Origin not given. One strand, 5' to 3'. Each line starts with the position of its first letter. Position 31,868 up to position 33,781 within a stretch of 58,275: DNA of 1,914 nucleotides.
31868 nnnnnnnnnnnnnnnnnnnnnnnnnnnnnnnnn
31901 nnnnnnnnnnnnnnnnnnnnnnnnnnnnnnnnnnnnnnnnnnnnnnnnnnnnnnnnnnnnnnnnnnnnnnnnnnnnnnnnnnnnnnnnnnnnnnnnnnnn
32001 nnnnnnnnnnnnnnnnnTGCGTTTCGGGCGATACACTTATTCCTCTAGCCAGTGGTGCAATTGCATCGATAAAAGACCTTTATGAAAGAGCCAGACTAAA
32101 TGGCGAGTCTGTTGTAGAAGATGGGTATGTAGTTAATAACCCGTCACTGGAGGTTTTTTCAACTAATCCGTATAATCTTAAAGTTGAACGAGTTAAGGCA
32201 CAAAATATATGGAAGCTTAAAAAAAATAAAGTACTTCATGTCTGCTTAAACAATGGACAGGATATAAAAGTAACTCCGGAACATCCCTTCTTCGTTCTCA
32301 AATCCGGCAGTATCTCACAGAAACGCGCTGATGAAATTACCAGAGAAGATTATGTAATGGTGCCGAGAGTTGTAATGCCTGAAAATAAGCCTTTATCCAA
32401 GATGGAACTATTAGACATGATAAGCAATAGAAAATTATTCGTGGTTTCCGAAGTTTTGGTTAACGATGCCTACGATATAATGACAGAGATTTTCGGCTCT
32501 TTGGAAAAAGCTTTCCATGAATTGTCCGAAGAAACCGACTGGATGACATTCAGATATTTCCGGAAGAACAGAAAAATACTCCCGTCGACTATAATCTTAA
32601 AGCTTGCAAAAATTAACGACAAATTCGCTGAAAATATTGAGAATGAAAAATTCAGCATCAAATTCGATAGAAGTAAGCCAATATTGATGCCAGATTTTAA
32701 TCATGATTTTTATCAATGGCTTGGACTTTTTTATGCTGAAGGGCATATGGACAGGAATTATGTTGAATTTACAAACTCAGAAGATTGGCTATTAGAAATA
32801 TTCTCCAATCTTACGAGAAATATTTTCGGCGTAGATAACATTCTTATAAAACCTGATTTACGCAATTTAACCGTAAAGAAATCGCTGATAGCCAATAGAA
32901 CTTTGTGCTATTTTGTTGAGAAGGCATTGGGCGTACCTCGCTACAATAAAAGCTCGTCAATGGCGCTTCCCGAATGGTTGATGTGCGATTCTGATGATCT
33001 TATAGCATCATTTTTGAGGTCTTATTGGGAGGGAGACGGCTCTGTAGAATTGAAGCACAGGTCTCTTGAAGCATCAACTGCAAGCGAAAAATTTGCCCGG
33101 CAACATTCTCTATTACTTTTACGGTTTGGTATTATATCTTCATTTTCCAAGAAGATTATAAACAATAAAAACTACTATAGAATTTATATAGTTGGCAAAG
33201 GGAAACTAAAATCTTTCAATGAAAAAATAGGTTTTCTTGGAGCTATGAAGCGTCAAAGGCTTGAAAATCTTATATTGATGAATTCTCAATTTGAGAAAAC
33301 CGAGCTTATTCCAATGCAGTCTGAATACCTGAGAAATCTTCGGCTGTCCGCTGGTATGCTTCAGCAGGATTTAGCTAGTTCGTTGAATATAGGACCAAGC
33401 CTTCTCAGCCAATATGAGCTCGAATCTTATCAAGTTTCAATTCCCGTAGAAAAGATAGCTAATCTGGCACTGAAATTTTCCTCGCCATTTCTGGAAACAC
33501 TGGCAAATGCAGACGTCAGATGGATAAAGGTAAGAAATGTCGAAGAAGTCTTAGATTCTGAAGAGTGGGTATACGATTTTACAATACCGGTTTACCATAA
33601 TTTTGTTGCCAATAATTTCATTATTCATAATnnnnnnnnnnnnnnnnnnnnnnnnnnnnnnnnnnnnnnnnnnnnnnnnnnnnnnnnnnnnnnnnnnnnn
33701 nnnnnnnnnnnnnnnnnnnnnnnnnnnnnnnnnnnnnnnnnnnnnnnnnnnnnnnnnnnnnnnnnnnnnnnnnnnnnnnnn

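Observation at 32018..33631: Large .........+HTH intein inserted in the P-loop of the SRP receptor FtsY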

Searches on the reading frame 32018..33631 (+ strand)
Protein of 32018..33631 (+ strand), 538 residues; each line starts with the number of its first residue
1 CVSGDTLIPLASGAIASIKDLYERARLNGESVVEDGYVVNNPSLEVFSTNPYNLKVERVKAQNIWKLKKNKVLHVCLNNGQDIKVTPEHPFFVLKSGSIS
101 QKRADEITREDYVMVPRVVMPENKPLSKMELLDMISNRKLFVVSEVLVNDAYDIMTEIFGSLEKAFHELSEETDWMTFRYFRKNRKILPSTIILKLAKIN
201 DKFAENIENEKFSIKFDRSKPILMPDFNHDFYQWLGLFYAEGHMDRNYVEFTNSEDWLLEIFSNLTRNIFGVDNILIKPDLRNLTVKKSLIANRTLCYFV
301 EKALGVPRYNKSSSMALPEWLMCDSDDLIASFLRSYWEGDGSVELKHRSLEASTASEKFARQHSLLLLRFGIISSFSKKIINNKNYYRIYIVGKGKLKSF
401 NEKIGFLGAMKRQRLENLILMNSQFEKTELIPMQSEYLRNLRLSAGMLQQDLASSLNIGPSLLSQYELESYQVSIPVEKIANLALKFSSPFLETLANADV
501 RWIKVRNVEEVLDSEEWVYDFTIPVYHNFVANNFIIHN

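Call 4: search_protein_families(library=pfam, proteins=[window:32018-33631:+], max_evalue=0.1)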
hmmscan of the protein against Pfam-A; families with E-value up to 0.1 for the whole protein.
window:32018-33631:+ (538 aa): 7 families
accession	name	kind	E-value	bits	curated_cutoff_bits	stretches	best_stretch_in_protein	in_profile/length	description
PF14890.11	Intein_splicing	-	8.7e-29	100.8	35.8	1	9-538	2-155/155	Intein splicing domain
PF14528.11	LAGLIDADG_3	-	8e-22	77.7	22.5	1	328-405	2-82/82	LAGLIDADG-like domain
PF12844.13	HTH_19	-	0.00025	21.3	30.2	1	438-473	4-38/64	Helix-turn-helix domain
PF01381.28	HTH_3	-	0.00029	21.3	23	1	438-474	1-37/55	Helix-turn-helix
PF13560.12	HTH_31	-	0.0057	17.4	27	1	436-470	4-38/64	Helix-turn-helix domain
PF14527.11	LAGLIDADG_WhiA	-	0.0086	16.6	23.2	1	330-406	2-76/93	WhiA LAGLIDADG-like domain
PF14015.11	DUF4231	-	0.044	14.7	24.7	0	492-528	61-97/103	Protein of unknown function (DUF4231)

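Call 5: search_protein_families(library=ncbifam, proteins=[window:32018-33631:+], max_evalue=0.1)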
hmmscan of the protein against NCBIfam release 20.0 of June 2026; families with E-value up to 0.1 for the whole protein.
window:32018-33631:+ (538 aa): 19 families
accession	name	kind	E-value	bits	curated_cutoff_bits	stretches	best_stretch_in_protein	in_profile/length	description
NF011418.0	PRK14845.1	equivalog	2.3e-39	134.9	756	2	10-472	33-360/1049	translation initiation factor IF-2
NF005852.0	PRK07773.1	equivalog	8.3e-34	117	780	2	312-538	595-826/886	replicative DNA helicase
NF003157.0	PRK04132.1-2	equivalog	1.5e-30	105.8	1103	2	204-439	143-374/864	replication factor C small subunit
NF011287.0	PRK14698.1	equivalog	1.5e-27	96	1238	2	210-399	369-556/1017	V-type ATP synthase subunit A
NF011491.0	PRK14898.1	equivalog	1.5e-22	79.5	783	1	54-537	133-542/860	DNA-directed RNA polymerase subunit A''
NF003159.0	PRK04132.1-4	equivalog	3e-20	71.9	999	3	231-420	180-346/852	replication factor C small subunit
NF038098.1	GyrA_w_intein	exception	8e-20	70.4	1850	2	235-538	243-537/1232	intein-containing DNA gyrase subunit A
NF011303.0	PRK14715.1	equivalog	2.8e-15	54.5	1585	1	17-396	915-1284/1627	DNA-directed DNA polymerase II large subunit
TIGR01445.1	intein_Nterm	domain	4.9e-15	56.3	24.5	1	1-93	1-83/83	intein N-terminal splicing region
NF045703.1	rSAM_Tes_intein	exception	8.8e-14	50.3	1700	1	41-417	201-556/1040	tetraether lipid synthase Tes, intein-containing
NF006207.0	PRK08332.1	equivalog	6.8e-12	43.5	2400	2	15-114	319-426/1684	vitamin B12-dependent ribonucleotide reductase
NF038162.1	RtcB_rel_intein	exception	2.8e-09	35.5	1150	1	291-538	316-578/961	intein-containing RtcB family protein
NF003158.0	PRK04132.1-3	equivalog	9.5e-09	32.9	1750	3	230-379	181-308/1437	replication factor C small subunit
NF011302.0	PRK14714.1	equivalog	5.3e-08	30.9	1791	1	4-144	935-1082/1350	DNA-directed DNA polymerase II large subunit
NF052663.1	RtcB_rel_intein2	exception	1e-06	27.9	1050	1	1-113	78-170/626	intein-containing RctB family protein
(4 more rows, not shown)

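Call 7: find_homologous_proteins(query=window:32018-33631:+, max_evalue=0.00001)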
Query window:32018-33631:+ (538 aa): 51 proteins with E <= 0.00001 among 8000 candidates.
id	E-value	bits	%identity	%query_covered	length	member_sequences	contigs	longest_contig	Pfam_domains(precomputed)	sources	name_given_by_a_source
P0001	2.5e-241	820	67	100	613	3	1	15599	PF14528.12,PF00448.29,PF14890.12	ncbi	ncbi:MAG: LAGLIDADG family homing endonuclease, partial [Candidatus Aenigmatarchaeota archaeon]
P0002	2.5e-192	658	64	84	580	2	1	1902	PF02881.25,PF14528.12,PF14890.12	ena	-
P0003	2.6e-184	632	54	100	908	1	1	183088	PF02881.25,PF14528.12,PF00448.29,PF14890.12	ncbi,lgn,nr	ncbi:MAG: signal recognition particle receptor subunit alpha [Candidatus Aenigmarchaeota archaeon]|n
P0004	4.2e-173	595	51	100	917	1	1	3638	PF02881.25,PF14528.12,PF00448.29,PF14890.12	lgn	-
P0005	3.4e-140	486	45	100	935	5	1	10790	PF02881.25,PF14528.12,PF00448.29,PF14890.12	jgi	-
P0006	3.4e-117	410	41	100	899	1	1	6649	PF02881.25,PF14528.12,PF00448.29,PF14890.12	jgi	jgi:signal recognition particle GTPase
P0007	2.1e-115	404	38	100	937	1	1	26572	PF02881.25,PF14528.12,PF00448.29,PF14890.12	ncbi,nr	ncbi:MAG: signal recognition particle receptor subunit alpha [Candidatus Aenigmarchaeota archaeon]|n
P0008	6.8e-24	103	29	61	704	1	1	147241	PF14528.12,PF00004.36,PF14890.12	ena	-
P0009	3.1e-22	97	29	57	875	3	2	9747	PF14528.12,PF14890.12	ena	-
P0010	7.3e-22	96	25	62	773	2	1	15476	PF21120.4,PF17855.8,PF14528.12,PF00493.30,PF14890.12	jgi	-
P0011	9.4e-19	86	25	85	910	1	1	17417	PF03465.21,PF03464.21,PF12844.14,PF18854.7,PF01381.29,PF14528.12,PF13560.13,PF14890.12,PF03463.21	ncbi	-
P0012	1.0e-18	85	22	100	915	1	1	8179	PF03465.21,PF03464.21,PF12844.14,PF01381.29,PF14528.12,PF13560.13,PF14890.12,PF03463.21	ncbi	-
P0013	2.7e-18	84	28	57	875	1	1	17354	PF14528.12,PF14890.12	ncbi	-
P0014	1.6e-17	82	34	32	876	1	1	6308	PF14528.12,PF14890.12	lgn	-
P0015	7.6e-17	79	24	62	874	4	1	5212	PF01935.24,PF14528.12,PF14890.12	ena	-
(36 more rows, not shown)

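Call 18: search_solved_structures(query=A2, max_evalue=0.001, show_alignments=2)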
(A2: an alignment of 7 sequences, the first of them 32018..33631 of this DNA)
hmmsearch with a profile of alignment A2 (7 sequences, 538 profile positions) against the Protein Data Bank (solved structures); distinct sequences matched with E-value up to 0.001: 25.
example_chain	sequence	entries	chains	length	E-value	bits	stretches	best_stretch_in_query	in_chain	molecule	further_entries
7qsu_A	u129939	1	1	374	1.1e-43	152.8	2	215-400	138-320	V-ATPase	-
7qss_A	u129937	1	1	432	1.7e-43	152.2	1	215-400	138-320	V-type ATP synthase alpha chain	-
6rpq_A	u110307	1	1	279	6.2e-27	97.6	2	2-118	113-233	Ubiquitin-like protein SMT3,1108aa long hypothetical cell division control protein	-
6rpp_A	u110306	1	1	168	4e-25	91.6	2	4-111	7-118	Cell division control protein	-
7qst_A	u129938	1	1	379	4.1e-24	88.2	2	215-400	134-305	V-type ATP synthase subunit A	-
2cw7_A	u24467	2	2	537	4.1e-20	75.1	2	220-392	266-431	Endonuclease PI-PkoII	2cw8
2lqm_A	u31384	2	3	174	1.2e-17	67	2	16-105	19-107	Pho radA intein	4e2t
4e2u_A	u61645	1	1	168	2.3e-17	66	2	15-98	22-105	Pho radA intein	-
2jmz_A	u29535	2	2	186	5.1e-16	61.5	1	7-134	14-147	Hypothetical protein MJ0781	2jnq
5o9j_A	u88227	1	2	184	4e-15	58.6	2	481-538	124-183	Transcription initiation factor IIB,Transcription initiation factor IIB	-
1mi8_A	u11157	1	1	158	1.3e-14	56.9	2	491-537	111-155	DnaB intein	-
5o9i_A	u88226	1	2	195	4.1e-14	55.2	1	481-538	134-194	Transcription initiation factor IIB,Transcription initiation factor IIB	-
1dq3_A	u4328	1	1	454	6.2e-14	54.7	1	1-113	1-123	ENDONUCLEASE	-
4o1s_A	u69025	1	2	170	6.3e-13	51.3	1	2-114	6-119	V-type ATP synthase alpha chain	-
6frh_A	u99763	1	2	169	6.3e-12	48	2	42-124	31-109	Replicative DNA helicase,Replicative DNA helicase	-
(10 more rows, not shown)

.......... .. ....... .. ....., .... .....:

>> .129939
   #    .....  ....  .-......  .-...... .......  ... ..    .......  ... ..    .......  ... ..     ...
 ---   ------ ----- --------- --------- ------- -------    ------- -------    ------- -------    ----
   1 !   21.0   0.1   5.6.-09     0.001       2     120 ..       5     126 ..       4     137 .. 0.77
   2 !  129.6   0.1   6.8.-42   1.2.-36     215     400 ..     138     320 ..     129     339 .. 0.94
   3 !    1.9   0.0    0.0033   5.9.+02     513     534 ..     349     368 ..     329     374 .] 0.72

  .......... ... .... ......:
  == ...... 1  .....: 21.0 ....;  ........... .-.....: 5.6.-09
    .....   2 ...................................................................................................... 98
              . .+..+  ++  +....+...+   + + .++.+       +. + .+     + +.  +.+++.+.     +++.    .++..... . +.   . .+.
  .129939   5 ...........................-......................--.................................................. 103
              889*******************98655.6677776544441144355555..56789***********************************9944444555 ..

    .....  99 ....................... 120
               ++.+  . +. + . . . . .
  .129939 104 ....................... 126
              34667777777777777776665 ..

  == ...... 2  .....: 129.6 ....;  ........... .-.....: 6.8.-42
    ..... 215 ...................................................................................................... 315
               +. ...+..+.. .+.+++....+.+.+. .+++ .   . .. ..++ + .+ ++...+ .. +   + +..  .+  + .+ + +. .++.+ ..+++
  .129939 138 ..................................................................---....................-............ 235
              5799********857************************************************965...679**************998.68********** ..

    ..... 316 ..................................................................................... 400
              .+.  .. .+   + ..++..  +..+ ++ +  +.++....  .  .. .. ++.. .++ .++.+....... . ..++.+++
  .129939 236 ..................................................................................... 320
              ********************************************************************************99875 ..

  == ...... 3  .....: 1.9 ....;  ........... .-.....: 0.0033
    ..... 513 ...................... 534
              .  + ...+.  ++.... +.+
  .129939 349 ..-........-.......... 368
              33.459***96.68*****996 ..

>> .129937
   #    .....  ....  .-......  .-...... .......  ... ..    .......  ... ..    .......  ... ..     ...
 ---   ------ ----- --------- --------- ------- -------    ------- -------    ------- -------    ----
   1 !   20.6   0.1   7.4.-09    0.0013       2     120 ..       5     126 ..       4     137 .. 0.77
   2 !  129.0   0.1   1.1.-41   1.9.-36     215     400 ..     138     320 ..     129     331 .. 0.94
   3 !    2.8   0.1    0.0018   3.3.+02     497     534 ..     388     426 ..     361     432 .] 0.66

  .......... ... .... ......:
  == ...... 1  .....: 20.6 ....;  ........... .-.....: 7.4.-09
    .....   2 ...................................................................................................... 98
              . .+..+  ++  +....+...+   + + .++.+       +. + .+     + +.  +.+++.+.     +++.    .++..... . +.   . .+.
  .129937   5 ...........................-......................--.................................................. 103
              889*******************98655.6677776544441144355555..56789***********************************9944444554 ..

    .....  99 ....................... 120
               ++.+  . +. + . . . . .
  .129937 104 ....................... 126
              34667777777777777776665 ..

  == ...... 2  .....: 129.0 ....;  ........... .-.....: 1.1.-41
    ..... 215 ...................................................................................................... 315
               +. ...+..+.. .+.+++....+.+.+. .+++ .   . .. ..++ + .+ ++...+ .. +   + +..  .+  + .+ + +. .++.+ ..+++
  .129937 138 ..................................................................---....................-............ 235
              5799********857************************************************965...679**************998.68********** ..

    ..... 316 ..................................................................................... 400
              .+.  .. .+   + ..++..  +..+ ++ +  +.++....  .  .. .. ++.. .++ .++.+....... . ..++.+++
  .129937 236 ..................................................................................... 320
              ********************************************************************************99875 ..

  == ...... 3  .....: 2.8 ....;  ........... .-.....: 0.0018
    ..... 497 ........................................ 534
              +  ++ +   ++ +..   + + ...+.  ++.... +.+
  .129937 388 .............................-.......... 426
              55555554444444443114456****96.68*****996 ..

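Call 23: find_related_loci(query=A2, collection=genome_contigs, flank=3000)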
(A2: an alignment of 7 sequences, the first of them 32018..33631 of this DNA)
Query A2 (538 aa) in genome_contigs; peptide patterns used: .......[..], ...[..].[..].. (x = any residue, [..] = any of these).
526 stretches matched a pattern; 266 encode a relative of the query (tblastn E <= 1e-3); the best 80 are kept; 80 distinct loci.
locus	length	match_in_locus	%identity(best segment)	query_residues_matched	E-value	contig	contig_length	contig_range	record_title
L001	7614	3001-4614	67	1-538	0e+0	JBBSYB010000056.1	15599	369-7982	MAG: Candidatus Aenigmatarchaeota archaeon isolate H43-bin179_1 H43_bin179_1_000000000056, whole genome shotgun sequence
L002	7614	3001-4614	54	1-538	0e+0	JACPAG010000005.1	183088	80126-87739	MAG: Candidatus Aenigmatarchaeota archaeon isolate NC_groundwater_225_Ag_S-0.2um_45_12 S5_GD2017_2_S2_scaffold_344, whol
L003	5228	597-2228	44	1-538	3e-155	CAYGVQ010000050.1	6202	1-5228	MAG TPA_asm: uncultured archaeon isolate ERP119294_co3_274 genome assembly, contig: NODE_13369_length_6202_cov_8.011550,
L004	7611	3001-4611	38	1-538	4e-119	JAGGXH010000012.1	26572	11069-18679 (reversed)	MAG: Candidatus Aenigmatarchaeota archaeon isolate AUK147 PB_MBMC_101_c_000000000015, whole genome shotgun sequence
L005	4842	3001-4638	34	1-538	4e-93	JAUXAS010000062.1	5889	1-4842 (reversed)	MAG: Hadesarchaea archaeon isolate CSMAG_2768 CSMAG_2768_k141_559316_length_5889_cov_14.9732, whole genome shotgun seque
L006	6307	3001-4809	29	1-538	6e-66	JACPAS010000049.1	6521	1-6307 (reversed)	MAG: Candidatus Micrarchaeota archaeon isolate NC_groundwater_237_Ag_S-0.2um_36_6 S5_GD2017_2_S2_scaffold_9337, whole ge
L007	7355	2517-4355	32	1-538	9e-62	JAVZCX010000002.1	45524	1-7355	MAG: Candidatus Micrarchaeia archaeon isolate DRTY-6_201705_bins_89 DRTY-6_201705_bins_89_scaffold_2, whole genome shotg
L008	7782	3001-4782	26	1-538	2e-61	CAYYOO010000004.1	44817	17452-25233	MAG TPA_asm: uncultured Thermoplasmatales archaeon isolate SRP332253_co2_45 genome assembly, contig: NODE_704_length_448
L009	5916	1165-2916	29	1-538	6e-60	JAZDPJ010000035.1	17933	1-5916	MAG: archaeon isolate MEGAHIT-group-0.828 k141_11528880, whole genome shotgun sequence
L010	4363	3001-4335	31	1-457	2e-59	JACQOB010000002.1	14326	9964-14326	MAG: Candidatus Aenigmatarchaeota archaeon isolate NC_groundwater_1270_Ag_S-0.2um_52_24 S_p2_S4_coassembly_k141_34760, w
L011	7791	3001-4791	28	1-538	2e-59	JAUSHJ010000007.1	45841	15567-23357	MAG: Candidatus Micrarchaeota archaeon isolate E14_metabat.bin.186 E14_k141_1399655, whole genome shotgun sequence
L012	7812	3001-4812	30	1-538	9e-59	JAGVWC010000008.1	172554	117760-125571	MAG: Candidatus Iainarchaeum archaeon isolate RIFCSPLOWO2_01_FULL_AR10_48_17 rifcsplowo2_01_scaffold_24, whole genome sh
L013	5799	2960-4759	33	1-538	5e-58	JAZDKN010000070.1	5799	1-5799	MAG: Candidatus Micrarchaeota archaeon isolate MEGAHIT-group-0.535 k141_15357496, whole genome shotgun sequence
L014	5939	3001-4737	29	1-538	1e-57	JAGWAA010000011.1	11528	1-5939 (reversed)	Candidatus Woesearchaeota archaeon isolate RIFOXYA1_FULL_29_14 rifoxya1_full_scaffold_1894, whole genome shotgun sequenc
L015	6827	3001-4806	31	1-538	6e-57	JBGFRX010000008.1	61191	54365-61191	MAG: Candidatus Micrarchaeota archaeon isolate BA1A30.2019.Bin.10 NODE_273_length_61191_cov_15.618389, whole genome shot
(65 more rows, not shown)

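Call 25: search_protein_representatives(alignment_id=A2)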
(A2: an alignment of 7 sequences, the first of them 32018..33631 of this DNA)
Query: 7 sequences, 538 profile positions. Proteins with E-value up to 0.001 (for the whole library): 14833; up to 1e-10: 5691; up to 1e-30: 708. The best 150 are listed.
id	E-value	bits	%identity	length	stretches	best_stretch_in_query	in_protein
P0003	2.7e-265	897.5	-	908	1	1-538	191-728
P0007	9.3e-241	816.5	-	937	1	1-538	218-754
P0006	1.1e-237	806.3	-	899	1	1-538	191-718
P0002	2.8e-205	699.4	-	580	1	1-454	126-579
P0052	7.0e-134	463.8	-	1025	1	1-538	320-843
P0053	1.6e-132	459.2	-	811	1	1-538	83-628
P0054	2.2e-125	435.7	-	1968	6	42-538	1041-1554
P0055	1.2e-122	426.7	-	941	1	1-538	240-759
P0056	2.4e-118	412.5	-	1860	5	1-454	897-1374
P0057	3.6e-116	405.3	-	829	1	1-538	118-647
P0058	6.7e-115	401.1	-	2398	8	219-538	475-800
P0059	6.5e-109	381.4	-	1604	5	220-538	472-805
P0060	4.3e-107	375.4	-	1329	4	1-379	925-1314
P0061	1.3e-106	373.8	-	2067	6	1-538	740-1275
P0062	9.3e-106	371.0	-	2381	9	222-451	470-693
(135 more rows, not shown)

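Call 30: predict_structure(alignment_id=A2)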
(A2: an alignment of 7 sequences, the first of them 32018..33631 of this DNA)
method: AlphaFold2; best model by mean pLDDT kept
length: 538 residues; sequences in the alignment: 7
mean_pLDDT: 87.7   pTM: 0.87
mean pLDDT of the five models: 87.7, 78.7, 74.6, 74.3, 71.6
residues with pLDDT >= 90: 259; 70-90: 254; 50-70: 24; < 50: 1
segments of 3 or more residues with pLDDT < 50: none
pLDDT, mean of each block of 10 residues (from residue 1): 81 80 88 90 81 83 86 87 85 89 91 86 82 92 96 93 87 84 93 93 93 94 94 95 90 93 96 90 89 94 84 83 88 95 88 89 87 88 88 90 94 92 75 91 93 90 90 85 91 91 90 72 64 57
secondary structure, 60 per line:
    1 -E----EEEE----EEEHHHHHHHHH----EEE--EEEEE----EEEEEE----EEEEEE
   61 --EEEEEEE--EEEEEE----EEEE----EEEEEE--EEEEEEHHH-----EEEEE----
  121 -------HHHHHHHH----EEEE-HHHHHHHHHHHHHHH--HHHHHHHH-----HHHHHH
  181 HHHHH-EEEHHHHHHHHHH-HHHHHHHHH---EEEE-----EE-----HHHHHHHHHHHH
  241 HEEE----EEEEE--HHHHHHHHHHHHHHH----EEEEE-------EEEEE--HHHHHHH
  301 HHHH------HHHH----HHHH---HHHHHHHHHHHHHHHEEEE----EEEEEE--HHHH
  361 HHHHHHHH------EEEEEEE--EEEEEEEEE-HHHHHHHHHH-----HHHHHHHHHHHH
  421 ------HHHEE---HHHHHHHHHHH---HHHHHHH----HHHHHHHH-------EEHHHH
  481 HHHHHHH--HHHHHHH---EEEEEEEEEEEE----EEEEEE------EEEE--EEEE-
elements in order: E7-10 E15-17 H18-26 E31-33 E36-40 E45-50 E55-60 E63-69 E72-77 E82-85 E90-95 E98-103 E112-116 H128-135 E140-143 H145-159 H162-169 H175-185 E187-189 H190-199 H201-209 E213-216 H229-241 E242-244 E249-253 H256-270 E275-279 E287-291 H294-304 H311-314 H319-322 H326-340 E341-344 E349-354 H357-368 E375-381 E384-392 H394-403 H409-420 H435-445 H449-455 H460-467 H477-487 H490-496 E500-511 E516-521 E528-531 E534-537
